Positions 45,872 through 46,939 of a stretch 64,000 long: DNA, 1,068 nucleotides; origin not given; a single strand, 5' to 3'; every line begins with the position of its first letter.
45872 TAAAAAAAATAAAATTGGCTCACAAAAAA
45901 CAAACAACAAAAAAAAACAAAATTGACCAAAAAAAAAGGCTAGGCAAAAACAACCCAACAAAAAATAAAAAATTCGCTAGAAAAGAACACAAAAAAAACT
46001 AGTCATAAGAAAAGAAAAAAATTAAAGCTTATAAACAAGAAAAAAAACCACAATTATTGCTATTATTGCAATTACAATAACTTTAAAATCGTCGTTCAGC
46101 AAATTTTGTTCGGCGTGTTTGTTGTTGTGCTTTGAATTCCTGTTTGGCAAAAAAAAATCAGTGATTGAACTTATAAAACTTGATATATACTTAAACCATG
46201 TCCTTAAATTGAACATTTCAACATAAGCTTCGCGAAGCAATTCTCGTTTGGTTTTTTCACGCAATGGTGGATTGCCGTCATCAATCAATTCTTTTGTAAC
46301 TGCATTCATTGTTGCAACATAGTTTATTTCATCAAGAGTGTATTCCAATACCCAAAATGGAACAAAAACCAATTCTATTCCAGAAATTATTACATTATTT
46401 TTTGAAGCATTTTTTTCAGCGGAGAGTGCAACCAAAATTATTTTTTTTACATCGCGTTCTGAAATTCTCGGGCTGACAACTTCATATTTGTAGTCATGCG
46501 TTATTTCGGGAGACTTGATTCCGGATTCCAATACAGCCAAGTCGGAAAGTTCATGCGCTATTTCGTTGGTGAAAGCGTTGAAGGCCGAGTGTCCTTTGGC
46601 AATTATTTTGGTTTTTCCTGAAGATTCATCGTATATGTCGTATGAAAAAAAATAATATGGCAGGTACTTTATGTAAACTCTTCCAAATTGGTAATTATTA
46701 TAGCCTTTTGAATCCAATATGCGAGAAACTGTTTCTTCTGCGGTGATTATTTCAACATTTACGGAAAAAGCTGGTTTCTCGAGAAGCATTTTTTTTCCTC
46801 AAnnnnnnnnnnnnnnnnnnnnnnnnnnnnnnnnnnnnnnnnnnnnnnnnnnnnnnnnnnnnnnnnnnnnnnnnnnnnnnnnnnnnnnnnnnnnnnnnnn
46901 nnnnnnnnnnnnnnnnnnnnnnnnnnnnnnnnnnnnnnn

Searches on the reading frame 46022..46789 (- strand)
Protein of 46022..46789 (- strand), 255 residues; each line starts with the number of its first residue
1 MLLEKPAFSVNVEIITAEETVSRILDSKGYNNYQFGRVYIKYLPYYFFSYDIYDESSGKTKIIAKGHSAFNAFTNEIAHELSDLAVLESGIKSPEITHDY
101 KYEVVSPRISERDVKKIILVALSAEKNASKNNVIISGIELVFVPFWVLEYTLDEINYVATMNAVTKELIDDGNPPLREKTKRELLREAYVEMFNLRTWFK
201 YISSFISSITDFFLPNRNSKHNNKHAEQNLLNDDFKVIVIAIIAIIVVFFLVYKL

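Call 37: search_protein_families(library=pfam, proteins=[window:46022-46789:-], max_evalue=0.001)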
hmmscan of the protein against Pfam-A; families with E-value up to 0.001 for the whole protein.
window:46022-46789:- (255 aa): 0 families

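Call 74: search_protein_families(library=ncbifam, proteins=[window:46022-46789:-], max_evalue=0.01)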
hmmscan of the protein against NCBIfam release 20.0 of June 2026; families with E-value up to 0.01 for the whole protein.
window:46022-46789:- (255 aa): 0 families

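Call 75: find_homologous_proteins(query=window:46022-46789:-, max_evalue=0.00001)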
Query window:46022-46789:- (255 aa): 3 proteins with E <= 0.00001 among 852 candidates.
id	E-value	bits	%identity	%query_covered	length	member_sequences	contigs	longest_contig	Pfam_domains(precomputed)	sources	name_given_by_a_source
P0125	1.9e-160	550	100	100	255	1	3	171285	-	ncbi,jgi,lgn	jgi:hypothetical protein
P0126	8.8e-132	456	81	100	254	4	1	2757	-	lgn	-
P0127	1.6e-90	321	59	100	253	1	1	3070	-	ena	-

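Call 76: find_encoding_contigs(protein=P0126, flank=10000, max_places=6)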
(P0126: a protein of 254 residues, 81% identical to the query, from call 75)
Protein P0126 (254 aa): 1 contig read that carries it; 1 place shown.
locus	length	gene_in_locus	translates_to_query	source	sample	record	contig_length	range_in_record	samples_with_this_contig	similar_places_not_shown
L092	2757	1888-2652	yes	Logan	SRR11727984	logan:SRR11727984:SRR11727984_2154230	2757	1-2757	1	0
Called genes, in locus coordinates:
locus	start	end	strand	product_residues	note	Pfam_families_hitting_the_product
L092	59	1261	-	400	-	PF00931:NB-ARC (weak), PF13191:AAA_16 (weak), PF01637:ATPase_2 (weak), PF13401:AAA_22, PF00004:AAA (weak), PF13173:AAA_14 (faint), PF22703:Cdc6_lid, PF09079:WHD_Cdc6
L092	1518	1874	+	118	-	PF04472:SepF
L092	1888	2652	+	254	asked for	-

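Call 77: list_cluster_members(proteins=[P0126, P0127])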
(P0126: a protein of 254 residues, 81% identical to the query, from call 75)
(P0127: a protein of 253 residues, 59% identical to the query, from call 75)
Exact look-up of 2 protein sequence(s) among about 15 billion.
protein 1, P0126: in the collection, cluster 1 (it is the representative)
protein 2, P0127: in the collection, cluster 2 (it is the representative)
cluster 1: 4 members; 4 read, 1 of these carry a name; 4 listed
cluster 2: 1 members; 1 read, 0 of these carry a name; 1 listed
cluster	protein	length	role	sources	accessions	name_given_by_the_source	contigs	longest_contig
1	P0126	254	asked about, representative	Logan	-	-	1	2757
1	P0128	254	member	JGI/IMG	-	hypothetical protein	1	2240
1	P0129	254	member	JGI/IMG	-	-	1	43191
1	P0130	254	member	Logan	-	-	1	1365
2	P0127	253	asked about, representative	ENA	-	-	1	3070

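Call 78: find_encoding_contigs(protein=P0129, flank=10000, max_places=3)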
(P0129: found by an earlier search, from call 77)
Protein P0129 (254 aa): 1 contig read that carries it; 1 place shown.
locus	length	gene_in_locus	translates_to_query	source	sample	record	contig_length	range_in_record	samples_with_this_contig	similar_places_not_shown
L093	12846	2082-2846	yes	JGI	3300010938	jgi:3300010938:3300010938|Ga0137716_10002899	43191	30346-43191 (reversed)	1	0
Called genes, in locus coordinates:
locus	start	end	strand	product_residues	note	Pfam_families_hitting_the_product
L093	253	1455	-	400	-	PF00931:NB-ARC (weak), PF13191:AAA_16 (weak), PF01637:ATPase_2 (weak), PF13401:AAA_22, PF00004:AAA (weak), PF13173:AAA_14 (faint), PF22703:Cdc6_lid, PF09079:WHD_Cdc6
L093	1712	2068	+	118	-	PF04472:SepF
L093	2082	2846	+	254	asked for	-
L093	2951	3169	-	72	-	-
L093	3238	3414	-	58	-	-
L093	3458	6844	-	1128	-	PF03833:PolC_DP2_N, PF24844:PolC_DP2_central, PF24846:PolC_DP2_cat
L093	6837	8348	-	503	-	PF00149:Metallophos, PF04042:DNA_pol_E_B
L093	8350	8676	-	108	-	PF03685:UPF0147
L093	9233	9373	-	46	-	-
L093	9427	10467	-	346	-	PF00350:Dynamin_N (faint), PF17835:NOG1_N, PF03193:RsgA_GTPase (faint), PF01926:MMR_HSR1, PF02421:FeoB_N, PF06858:NOG1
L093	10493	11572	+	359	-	PF07549:Sec_GG (faint), PF02355:SecD_SecF_C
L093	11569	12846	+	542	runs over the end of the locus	PF07549:Sec_GG (faint), PF02355:SecD_SecF_C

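Call 88: find_encoding_contigs(protein=P0127, flank=10000, max_places=3)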
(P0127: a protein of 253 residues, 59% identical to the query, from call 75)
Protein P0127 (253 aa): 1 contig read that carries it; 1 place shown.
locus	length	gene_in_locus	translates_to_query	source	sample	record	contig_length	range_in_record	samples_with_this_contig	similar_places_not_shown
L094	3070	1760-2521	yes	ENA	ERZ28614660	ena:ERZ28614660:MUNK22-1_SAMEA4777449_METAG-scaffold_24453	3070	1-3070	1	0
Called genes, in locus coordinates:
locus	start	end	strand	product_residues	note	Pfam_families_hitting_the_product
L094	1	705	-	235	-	?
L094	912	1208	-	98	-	-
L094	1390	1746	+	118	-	PF04472:SepF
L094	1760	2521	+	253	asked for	-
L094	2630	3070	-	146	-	?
